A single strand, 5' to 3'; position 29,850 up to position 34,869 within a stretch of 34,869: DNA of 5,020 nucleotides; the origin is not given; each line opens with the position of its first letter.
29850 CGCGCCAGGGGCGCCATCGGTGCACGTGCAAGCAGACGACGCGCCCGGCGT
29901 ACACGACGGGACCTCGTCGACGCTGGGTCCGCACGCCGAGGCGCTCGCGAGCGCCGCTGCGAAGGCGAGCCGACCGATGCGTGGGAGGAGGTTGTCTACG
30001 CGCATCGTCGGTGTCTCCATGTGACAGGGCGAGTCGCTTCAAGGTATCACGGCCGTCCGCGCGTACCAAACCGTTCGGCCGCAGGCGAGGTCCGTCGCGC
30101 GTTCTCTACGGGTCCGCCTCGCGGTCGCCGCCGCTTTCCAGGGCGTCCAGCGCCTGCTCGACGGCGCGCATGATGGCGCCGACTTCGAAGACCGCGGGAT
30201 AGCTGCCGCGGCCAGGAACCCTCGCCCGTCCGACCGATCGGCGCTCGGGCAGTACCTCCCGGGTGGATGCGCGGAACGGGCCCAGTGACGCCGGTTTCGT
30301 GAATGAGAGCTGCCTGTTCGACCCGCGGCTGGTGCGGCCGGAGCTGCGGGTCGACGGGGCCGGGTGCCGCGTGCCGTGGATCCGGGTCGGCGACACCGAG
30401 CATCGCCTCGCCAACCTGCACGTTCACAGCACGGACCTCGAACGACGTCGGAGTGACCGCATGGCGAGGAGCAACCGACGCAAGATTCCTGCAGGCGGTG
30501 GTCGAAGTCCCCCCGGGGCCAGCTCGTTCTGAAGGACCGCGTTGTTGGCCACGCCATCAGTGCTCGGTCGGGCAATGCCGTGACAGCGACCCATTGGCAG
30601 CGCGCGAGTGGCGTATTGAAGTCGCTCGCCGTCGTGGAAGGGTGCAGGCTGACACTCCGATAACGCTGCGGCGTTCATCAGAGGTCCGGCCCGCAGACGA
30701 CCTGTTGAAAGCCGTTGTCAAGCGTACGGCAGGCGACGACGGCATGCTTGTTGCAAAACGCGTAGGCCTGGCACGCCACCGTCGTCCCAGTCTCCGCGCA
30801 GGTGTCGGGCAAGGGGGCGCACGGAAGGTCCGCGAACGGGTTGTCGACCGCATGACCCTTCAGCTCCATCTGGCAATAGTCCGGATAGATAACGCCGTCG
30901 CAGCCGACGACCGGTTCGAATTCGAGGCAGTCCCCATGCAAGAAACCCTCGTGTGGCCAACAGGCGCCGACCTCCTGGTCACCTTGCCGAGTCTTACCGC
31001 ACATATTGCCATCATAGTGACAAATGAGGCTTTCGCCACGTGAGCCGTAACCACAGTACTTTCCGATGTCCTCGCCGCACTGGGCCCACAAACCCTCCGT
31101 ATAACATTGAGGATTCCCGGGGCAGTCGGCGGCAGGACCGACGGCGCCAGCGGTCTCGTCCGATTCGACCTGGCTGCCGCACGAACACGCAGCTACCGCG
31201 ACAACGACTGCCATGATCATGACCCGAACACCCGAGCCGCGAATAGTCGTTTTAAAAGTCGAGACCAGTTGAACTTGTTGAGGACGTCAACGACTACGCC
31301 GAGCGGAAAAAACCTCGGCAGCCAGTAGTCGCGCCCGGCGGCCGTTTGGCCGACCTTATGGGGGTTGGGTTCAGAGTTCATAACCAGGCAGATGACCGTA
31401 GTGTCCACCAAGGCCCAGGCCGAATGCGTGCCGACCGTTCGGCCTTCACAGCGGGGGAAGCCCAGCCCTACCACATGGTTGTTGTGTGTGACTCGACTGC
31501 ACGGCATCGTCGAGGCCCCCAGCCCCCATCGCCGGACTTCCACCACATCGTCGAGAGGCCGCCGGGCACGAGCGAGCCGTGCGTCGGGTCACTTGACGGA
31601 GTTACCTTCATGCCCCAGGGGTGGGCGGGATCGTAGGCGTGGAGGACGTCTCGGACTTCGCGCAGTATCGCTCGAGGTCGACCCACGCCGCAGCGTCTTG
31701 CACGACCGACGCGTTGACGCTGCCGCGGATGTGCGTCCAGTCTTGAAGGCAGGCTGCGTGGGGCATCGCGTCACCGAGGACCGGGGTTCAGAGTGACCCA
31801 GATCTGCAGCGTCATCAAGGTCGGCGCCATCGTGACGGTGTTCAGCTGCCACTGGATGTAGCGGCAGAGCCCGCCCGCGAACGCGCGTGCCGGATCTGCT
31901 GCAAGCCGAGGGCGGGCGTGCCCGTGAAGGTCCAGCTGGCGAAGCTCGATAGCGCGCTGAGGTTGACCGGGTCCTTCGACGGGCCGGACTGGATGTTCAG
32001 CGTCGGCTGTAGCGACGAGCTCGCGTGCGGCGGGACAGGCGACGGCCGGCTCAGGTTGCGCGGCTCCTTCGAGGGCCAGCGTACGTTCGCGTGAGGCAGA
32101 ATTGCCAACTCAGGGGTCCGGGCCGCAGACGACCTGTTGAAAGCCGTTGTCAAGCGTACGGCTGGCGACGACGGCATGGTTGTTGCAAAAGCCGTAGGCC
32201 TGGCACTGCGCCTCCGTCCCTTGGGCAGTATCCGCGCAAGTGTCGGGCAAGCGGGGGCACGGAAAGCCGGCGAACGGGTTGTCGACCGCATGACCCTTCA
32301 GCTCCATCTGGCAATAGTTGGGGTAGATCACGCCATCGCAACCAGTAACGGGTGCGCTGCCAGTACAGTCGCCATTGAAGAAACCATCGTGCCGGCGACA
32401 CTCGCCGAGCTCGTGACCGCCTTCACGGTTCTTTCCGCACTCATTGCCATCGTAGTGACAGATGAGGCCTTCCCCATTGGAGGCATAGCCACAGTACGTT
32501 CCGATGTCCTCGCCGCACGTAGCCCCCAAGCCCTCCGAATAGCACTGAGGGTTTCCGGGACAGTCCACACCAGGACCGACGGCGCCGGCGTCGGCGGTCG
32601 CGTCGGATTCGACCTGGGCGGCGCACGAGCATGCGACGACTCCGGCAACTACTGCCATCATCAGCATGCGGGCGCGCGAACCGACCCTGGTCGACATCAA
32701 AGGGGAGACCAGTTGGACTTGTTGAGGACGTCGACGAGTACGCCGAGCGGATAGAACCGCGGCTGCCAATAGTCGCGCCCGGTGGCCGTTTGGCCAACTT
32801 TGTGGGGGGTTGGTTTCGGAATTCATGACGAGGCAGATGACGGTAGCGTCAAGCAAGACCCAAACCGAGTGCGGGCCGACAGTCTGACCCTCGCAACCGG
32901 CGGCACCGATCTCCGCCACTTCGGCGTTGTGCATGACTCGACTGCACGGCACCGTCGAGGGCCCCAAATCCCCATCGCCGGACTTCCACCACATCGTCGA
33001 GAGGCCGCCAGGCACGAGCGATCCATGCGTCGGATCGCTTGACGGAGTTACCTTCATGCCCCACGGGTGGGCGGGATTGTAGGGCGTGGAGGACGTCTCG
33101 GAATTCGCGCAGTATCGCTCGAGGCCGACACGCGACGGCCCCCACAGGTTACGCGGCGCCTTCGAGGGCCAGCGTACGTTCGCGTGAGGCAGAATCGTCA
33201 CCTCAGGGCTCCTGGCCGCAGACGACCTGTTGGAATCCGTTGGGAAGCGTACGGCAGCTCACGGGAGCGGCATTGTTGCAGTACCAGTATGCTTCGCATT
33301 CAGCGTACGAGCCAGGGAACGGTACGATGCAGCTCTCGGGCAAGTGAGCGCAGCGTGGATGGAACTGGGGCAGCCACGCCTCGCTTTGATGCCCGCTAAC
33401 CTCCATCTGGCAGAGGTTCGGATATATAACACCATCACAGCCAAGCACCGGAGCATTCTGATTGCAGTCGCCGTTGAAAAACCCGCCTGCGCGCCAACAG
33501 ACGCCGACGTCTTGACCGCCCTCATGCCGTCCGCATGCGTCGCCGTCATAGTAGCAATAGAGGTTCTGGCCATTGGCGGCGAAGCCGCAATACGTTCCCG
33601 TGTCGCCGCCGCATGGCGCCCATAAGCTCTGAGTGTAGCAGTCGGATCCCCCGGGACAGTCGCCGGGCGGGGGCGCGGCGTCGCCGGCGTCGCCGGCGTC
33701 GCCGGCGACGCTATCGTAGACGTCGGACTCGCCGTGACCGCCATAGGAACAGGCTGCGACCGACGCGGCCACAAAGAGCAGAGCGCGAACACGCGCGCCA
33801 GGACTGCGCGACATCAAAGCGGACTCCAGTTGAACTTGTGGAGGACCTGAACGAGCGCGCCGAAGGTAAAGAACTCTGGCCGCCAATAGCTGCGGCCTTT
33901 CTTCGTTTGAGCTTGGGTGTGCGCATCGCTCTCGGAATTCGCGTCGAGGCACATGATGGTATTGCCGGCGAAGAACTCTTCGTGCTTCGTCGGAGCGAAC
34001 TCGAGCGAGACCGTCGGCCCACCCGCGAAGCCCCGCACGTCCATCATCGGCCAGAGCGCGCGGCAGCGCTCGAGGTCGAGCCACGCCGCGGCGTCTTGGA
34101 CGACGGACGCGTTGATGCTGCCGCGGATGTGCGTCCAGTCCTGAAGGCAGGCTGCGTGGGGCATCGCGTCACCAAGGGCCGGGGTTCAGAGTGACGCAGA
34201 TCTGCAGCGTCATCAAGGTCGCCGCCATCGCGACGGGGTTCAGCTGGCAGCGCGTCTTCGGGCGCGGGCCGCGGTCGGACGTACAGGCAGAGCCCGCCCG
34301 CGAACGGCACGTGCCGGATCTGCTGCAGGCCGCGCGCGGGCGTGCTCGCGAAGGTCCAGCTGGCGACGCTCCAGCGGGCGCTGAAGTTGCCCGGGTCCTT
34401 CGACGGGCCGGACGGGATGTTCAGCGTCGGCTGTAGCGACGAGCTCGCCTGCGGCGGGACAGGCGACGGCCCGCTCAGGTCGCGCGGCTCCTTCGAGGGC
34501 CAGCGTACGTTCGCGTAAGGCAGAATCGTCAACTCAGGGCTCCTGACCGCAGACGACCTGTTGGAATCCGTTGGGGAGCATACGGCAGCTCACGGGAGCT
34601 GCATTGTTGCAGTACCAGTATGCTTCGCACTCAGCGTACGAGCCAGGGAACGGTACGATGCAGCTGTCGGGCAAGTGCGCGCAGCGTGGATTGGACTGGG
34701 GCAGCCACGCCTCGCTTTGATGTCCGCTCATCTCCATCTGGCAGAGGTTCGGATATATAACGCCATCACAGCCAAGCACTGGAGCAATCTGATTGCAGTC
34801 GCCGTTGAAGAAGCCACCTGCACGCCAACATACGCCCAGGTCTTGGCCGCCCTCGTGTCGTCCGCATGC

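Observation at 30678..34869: Tandem array of a three-gene cassette built around Cys-rich Kazal-like lipoproteins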

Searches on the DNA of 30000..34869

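Call 64: search_rna_families(source=window, start=30000, end=34869, threshold=evalue, max_evalue=0.1)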
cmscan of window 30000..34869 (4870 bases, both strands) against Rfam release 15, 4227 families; matches with E-value up to 0.1: 0.
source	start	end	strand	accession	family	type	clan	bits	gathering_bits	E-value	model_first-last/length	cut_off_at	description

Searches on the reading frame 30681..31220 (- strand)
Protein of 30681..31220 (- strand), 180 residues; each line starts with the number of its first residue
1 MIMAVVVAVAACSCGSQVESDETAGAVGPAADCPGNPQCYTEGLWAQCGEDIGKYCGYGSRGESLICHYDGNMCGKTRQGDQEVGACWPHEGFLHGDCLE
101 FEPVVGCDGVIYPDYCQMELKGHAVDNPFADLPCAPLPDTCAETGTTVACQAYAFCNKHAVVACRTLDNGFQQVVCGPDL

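Call 7: search_protein_families(library=pfam, max_evalue=1, proteins=[window:30681-31220:-])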
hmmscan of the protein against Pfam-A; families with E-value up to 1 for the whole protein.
seq(180 aa): 0 families
